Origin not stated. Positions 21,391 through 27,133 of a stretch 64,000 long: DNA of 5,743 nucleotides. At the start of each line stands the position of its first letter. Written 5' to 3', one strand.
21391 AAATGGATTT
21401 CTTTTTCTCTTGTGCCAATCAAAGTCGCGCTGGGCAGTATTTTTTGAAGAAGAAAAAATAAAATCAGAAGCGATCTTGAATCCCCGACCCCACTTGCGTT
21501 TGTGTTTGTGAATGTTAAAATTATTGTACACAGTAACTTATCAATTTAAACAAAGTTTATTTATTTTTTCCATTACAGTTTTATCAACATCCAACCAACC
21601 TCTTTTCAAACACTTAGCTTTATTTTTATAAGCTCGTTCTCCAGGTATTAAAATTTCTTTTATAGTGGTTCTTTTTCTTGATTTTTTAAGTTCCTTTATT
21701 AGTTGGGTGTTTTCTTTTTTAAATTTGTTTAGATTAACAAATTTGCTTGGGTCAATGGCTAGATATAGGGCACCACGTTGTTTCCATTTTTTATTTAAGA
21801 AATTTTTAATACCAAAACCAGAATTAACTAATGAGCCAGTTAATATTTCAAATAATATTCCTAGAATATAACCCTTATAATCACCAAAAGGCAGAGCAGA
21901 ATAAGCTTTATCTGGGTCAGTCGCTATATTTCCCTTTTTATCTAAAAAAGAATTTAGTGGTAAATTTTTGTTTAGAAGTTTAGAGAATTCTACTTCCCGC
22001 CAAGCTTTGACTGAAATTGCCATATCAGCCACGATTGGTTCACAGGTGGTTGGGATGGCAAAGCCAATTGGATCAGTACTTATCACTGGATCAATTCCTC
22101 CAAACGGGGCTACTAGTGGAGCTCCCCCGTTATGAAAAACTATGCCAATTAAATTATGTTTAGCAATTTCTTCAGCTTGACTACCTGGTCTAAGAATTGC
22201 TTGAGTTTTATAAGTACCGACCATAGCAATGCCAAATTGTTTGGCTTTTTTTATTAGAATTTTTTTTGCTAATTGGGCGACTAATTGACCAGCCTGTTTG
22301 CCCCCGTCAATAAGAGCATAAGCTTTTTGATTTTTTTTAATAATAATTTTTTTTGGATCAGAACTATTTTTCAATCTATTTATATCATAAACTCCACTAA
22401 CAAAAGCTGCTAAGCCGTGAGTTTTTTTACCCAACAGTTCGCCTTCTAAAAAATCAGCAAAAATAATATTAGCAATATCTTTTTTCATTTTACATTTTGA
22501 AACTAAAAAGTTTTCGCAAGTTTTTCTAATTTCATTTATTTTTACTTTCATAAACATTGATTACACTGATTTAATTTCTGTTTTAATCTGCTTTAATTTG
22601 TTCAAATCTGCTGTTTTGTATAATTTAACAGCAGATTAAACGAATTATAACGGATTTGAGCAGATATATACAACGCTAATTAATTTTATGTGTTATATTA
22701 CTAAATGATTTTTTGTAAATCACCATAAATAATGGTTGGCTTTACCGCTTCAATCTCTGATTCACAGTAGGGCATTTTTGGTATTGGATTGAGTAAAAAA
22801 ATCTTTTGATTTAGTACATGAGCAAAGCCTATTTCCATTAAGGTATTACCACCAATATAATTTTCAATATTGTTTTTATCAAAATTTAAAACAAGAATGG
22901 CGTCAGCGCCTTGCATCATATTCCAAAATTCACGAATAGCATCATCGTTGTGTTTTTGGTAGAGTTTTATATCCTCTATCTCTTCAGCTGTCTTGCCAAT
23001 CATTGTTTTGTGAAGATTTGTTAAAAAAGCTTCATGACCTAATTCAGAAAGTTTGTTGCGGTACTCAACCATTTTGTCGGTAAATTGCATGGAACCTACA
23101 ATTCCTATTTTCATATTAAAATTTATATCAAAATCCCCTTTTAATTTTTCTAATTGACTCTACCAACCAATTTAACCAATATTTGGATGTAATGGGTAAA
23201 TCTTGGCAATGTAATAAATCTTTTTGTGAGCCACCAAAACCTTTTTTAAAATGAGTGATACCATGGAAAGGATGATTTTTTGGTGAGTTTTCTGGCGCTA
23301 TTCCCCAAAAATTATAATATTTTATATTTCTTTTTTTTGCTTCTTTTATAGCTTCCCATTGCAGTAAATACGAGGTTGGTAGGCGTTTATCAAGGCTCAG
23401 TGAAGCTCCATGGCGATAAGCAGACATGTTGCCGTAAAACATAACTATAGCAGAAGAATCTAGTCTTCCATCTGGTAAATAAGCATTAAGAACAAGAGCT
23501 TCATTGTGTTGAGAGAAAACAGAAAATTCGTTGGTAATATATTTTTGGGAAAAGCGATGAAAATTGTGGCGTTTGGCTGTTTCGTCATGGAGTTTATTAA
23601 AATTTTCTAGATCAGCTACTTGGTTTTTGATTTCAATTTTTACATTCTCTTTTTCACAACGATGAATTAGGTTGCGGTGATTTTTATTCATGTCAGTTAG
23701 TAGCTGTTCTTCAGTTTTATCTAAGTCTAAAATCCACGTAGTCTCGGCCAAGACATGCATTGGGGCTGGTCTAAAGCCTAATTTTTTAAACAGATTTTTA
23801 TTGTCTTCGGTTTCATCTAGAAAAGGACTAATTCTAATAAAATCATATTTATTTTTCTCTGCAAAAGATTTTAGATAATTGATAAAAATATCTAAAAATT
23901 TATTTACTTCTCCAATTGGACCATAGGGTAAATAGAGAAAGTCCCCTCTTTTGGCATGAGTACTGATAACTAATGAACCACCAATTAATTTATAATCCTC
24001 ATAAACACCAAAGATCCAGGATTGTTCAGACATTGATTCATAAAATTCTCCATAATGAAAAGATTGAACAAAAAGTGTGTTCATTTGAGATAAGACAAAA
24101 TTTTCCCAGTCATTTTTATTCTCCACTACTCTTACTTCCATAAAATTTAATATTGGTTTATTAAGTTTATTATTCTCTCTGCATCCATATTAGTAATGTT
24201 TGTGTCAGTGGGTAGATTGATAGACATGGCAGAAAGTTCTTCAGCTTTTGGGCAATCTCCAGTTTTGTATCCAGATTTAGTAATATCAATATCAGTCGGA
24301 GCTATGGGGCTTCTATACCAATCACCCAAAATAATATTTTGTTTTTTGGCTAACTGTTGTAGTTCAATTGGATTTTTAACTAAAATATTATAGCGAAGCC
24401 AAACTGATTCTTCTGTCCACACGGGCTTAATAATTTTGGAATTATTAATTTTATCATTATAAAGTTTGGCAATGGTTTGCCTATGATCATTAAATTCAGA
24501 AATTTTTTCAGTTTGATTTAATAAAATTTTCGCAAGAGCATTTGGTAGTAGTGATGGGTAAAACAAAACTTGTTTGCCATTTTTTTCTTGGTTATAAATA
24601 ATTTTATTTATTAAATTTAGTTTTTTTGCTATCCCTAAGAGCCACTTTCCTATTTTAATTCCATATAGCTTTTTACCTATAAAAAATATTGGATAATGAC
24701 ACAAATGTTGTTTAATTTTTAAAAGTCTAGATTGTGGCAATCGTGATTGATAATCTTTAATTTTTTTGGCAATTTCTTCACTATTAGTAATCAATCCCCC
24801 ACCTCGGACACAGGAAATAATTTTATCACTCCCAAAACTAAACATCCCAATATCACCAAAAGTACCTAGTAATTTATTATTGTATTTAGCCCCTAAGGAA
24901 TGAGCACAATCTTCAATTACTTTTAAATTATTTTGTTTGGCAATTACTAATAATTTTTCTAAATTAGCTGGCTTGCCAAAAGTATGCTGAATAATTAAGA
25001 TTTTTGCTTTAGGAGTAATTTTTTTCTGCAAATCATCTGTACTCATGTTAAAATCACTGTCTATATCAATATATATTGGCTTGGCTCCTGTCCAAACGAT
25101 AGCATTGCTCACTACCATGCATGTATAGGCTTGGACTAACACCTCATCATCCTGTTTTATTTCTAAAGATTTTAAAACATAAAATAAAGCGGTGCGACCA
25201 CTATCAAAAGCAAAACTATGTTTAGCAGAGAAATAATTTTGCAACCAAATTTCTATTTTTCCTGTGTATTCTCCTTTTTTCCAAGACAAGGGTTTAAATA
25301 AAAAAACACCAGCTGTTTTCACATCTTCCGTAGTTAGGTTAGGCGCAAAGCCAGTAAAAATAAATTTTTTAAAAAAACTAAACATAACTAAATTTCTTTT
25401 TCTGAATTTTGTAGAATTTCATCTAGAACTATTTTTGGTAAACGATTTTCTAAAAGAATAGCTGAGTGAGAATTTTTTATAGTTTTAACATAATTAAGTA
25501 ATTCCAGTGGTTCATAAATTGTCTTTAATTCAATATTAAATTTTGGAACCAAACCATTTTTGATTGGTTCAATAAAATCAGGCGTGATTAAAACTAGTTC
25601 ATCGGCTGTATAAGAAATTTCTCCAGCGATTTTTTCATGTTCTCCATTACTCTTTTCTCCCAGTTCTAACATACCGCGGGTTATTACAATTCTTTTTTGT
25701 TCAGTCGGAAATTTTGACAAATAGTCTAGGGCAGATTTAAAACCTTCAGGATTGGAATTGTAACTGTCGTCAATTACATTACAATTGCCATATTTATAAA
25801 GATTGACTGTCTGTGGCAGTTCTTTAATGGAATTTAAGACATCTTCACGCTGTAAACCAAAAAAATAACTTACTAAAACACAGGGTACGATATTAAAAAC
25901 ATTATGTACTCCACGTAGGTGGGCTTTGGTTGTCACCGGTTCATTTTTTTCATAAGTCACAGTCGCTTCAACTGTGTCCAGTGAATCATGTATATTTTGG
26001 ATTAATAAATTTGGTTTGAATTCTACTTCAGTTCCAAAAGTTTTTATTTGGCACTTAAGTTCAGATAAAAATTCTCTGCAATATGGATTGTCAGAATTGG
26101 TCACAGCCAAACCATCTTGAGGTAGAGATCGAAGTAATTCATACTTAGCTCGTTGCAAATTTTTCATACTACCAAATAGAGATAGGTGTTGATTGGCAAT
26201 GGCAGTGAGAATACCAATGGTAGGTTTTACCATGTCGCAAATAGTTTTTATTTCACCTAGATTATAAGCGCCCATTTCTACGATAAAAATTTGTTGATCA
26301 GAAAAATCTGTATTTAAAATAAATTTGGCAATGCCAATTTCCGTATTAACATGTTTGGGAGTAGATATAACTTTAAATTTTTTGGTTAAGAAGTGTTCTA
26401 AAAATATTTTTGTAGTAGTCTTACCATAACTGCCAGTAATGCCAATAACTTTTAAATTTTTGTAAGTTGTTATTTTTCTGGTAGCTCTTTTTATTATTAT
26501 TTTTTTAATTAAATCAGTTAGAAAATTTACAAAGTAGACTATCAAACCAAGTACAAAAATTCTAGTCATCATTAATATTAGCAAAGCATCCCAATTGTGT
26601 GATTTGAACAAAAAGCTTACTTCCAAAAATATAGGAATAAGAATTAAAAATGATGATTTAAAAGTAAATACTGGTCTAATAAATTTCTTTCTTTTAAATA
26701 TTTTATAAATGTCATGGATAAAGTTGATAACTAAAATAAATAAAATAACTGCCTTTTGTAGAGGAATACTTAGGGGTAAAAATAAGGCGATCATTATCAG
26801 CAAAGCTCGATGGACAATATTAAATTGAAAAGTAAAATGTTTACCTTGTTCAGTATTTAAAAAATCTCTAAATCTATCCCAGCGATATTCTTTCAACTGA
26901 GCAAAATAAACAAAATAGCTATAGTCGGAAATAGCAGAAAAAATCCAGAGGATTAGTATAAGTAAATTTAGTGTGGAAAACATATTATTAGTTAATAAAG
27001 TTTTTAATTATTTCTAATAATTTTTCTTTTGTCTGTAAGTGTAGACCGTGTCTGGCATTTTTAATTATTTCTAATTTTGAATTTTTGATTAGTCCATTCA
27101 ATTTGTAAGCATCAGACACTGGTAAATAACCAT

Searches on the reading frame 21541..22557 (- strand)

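Call 83: search_protein_families(library=pfam, proteins=[window:21541-22557:-], max_evalue=0.0001)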
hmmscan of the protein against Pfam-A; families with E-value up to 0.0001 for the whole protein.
window:21541-22557:- (338 aa): 1 family
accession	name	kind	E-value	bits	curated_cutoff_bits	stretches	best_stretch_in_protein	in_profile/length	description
PF02615.19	Ldh_2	-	1.2e-72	245.3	38.8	1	6-332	2-332/333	Malate/L-lactate dehydrogenase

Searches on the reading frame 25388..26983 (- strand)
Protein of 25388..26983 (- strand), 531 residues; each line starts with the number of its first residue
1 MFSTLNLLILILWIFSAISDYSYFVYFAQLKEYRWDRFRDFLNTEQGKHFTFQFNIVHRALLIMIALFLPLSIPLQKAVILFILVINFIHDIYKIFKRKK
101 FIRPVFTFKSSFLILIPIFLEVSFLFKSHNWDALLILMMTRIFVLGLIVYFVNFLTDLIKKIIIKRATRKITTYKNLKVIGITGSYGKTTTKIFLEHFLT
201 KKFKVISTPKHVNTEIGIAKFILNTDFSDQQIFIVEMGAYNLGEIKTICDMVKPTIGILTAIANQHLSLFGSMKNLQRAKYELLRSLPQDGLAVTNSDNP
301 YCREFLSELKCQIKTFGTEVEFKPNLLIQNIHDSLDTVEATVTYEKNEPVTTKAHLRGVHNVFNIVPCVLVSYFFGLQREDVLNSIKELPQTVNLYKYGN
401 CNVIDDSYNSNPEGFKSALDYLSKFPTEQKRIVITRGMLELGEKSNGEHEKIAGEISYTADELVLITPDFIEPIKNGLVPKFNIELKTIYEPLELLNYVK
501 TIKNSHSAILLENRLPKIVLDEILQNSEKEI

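Call 83: search_protein_families(library=pfam, proteins=[window:25388-26983:-], max_evalue=0.0001)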
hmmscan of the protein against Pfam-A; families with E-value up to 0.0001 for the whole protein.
window:25388-26983:- (531 aa): 2 families
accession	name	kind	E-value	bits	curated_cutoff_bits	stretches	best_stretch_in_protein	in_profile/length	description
PF08245.18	Mur_ligase_M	-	7.3e-37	127.7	24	1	182-370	1-198/200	Mur ligase middle domain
PF02875.26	Mur_ligase_C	-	3.7e-10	41.1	28.4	1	399-469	10-78/127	Mur ligase, glutamate ligase domain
